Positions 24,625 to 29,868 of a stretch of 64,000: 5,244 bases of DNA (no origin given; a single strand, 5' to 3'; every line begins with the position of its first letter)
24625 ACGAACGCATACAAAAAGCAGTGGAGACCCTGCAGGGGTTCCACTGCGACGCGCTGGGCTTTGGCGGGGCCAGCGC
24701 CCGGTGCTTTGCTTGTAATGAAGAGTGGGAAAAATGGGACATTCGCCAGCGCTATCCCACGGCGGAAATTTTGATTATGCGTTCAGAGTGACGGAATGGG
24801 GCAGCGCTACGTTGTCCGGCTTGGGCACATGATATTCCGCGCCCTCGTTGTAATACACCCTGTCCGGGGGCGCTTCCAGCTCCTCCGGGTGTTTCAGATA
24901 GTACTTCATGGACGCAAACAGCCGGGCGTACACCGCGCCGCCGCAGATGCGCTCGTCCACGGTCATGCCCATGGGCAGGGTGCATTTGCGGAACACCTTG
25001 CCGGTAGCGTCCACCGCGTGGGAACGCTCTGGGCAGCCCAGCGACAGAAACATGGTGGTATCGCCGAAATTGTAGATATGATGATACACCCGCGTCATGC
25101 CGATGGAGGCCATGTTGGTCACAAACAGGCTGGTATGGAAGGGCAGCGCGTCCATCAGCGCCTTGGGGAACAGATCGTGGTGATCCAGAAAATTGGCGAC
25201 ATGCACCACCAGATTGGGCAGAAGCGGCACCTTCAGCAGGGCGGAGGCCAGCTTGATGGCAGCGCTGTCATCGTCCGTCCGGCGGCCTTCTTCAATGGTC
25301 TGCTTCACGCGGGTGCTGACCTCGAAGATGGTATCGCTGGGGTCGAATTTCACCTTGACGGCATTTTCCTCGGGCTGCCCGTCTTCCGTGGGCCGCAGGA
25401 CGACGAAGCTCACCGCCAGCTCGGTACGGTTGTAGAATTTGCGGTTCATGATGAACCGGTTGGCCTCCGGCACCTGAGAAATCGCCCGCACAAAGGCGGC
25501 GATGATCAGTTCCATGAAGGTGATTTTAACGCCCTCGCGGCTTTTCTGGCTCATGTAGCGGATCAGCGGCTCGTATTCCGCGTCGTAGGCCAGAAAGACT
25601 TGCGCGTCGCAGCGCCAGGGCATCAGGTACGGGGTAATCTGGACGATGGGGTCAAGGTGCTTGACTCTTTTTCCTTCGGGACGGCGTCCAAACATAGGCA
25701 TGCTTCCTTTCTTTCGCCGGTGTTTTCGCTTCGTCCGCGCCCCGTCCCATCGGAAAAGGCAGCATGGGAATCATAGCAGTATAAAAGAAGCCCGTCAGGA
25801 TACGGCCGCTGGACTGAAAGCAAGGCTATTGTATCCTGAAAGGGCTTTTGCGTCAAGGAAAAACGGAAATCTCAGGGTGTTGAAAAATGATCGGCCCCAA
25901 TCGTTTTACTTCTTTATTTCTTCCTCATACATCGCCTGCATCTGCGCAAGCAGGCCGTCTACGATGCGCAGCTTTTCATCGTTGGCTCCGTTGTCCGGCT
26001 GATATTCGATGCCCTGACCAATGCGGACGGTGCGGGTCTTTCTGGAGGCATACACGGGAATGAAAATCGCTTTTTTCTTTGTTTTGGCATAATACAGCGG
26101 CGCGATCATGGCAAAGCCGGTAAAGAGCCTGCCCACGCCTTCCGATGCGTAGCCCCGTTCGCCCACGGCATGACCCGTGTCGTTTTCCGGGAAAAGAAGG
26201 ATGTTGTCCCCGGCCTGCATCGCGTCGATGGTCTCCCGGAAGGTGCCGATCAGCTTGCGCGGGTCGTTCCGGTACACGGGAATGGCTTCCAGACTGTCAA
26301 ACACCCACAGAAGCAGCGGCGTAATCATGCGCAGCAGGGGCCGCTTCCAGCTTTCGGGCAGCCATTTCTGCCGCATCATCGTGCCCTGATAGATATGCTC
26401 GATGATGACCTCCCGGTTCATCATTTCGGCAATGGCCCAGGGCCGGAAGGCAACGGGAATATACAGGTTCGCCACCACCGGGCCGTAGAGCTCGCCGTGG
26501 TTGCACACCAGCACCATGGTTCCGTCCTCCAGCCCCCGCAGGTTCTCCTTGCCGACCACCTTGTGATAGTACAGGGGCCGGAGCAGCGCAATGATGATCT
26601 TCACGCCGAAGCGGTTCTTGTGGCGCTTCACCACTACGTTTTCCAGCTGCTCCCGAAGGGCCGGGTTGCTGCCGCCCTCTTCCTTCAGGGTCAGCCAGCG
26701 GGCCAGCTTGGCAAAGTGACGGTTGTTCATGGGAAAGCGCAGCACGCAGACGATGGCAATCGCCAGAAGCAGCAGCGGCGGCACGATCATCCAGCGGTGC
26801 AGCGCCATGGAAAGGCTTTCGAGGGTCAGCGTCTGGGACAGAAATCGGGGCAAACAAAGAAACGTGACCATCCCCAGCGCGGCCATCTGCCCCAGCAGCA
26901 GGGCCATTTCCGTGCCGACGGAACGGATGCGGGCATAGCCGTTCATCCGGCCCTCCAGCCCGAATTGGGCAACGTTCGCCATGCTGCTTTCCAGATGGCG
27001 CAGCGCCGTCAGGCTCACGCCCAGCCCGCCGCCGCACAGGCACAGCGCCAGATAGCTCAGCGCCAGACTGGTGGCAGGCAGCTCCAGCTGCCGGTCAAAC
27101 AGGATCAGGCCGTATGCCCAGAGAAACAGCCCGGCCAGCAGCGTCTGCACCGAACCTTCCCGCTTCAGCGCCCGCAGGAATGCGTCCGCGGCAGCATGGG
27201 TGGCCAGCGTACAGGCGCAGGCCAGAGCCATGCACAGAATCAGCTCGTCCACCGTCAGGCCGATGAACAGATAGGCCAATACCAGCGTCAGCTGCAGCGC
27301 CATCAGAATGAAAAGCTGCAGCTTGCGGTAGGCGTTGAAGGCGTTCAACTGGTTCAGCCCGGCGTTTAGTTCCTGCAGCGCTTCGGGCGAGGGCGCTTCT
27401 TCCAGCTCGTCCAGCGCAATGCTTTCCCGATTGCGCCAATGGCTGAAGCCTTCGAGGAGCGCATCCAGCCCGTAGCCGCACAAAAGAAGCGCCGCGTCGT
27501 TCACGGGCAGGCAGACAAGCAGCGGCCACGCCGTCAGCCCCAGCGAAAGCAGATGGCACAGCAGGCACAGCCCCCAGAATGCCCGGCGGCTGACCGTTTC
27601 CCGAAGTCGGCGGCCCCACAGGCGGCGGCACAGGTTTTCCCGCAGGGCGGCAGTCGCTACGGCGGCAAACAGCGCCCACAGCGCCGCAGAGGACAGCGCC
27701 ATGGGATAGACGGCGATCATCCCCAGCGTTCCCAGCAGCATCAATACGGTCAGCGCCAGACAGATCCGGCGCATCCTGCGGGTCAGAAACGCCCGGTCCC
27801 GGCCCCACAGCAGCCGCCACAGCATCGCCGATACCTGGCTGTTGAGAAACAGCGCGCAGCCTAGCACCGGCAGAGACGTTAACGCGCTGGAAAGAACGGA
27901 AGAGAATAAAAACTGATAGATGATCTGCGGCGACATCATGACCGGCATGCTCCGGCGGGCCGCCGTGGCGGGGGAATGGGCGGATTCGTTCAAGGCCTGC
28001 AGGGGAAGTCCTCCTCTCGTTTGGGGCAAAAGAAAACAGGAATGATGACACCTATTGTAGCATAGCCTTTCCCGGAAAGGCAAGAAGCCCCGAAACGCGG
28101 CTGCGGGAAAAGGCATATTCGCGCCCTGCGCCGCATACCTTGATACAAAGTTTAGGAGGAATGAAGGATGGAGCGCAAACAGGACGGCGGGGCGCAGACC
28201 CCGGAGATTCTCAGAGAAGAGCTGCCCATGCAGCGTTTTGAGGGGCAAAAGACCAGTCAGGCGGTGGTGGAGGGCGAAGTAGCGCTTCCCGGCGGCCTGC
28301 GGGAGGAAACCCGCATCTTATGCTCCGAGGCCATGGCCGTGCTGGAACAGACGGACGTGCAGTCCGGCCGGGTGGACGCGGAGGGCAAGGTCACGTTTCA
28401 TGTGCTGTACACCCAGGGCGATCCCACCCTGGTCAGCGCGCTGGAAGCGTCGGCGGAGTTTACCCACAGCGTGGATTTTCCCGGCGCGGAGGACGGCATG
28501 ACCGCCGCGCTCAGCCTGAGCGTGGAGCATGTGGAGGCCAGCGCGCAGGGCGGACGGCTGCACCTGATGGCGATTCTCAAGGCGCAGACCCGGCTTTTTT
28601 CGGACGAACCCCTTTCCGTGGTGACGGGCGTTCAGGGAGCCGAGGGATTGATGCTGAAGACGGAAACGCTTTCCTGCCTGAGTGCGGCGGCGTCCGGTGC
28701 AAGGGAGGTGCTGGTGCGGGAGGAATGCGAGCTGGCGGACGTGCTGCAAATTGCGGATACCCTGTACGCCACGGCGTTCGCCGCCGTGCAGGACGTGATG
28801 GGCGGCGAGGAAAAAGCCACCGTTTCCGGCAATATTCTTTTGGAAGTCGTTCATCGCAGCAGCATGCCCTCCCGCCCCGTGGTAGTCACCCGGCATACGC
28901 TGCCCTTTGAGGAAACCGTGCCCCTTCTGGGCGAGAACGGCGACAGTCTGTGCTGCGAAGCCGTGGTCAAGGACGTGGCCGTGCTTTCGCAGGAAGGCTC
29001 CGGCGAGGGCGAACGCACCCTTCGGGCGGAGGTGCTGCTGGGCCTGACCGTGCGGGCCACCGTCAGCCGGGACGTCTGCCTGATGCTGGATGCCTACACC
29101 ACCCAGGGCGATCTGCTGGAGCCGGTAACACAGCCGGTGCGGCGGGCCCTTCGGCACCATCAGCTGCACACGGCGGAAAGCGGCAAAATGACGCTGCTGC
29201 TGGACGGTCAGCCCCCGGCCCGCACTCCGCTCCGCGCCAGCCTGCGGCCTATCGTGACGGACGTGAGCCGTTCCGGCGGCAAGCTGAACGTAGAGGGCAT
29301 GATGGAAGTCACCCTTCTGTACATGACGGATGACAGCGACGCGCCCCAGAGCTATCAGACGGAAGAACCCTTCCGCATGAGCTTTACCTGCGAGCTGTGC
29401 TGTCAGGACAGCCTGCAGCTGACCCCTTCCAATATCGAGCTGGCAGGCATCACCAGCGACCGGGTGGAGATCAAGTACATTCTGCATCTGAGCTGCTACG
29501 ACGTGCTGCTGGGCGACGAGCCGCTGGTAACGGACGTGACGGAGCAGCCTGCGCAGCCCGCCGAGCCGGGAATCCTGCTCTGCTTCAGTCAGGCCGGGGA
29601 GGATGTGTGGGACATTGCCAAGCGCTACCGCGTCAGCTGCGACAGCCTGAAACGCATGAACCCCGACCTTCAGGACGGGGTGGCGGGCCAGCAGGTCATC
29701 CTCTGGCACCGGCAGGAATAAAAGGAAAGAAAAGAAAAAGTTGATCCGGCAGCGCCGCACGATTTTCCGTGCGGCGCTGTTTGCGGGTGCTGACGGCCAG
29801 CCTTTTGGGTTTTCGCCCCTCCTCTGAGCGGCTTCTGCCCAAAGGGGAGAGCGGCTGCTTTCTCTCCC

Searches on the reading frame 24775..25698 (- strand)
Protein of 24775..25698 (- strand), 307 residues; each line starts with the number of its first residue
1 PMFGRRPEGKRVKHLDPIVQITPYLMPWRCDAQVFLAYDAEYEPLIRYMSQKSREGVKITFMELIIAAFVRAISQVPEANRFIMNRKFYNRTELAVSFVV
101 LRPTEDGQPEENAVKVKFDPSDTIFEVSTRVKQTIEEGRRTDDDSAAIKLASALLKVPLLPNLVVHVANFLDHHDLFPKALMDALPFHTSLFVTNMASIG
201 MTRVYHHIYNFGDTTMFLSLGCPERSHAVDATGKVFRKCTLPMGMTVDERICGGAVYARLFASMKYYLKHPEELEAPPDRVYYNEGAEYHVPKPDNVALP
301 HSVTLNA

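Call 16: search_protein_families(library=pfam, proteins=[window:24775-25698:-], max_evalue=0.0001)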
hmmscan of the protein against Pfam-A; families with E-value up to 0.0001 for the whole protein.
window:24775-25698:- (307 aa): 1 family
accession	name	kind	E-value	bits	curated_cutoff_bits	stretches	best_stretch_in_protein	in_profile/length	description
PF00198.28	2-oxoacid_dh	-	2.4e-09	37.4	23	0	191-274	150-230/232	2-oxoacid dehydrogenases acyltransferase (catalytic domain)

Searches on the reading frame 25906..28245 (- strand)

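Call 16: search_protein_families(library=pfam, proteins=[window:25906-28245:-], max_evalue=0.0001)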
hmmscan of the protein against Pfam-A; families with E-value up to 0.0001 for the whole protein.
window:25906-28245:- (779 aa): 1 family
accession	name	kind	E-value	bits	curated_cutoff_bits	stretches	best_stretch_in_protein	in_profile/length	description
PF01553.26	Acyltransferase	-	9e-05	22.7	23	0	641-688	54-100/132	Acyltransferase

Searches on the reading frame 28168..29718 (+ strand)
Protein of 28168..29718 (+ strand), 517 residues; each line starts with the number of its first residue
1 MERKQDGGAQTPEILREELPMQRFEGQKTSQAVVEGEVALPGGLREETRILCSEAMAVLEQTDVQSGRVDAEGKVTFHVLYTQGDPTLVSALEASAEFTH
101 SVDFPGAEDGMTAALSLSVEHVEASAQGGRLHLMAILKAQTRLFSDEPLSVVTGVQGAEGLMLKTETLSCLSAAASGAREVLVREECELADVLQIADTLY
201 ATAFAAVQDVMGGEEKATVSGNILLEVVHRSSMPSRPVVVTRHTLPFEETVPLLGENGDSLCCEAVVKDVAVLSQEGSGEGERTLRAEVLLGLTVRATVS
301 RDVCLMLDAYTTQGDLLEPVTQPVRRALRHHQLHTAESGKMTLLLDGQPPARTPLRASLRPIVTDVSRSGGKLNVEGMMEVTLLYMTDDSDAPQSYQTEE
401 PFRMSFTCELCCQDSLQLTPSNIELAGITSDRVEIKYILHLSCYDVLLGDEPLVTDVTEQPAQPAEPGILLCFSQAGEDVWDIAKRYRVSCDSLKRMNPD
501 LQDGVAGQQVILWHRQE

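Call 17: search_protein_families(library=pfam, proteins=[window:28168-29718:+], max_evalue=0.0001)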
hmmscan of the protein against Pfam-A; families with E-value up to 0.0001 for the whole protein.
window:28168-29718:+ (517 aa): 1 family
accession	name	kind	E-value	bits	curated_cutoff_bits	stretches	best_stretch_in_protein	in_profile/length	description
PF12673.12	SipL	-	7e-27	93.9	23.6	1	49-125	4-76/78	SipL, SPOCS domain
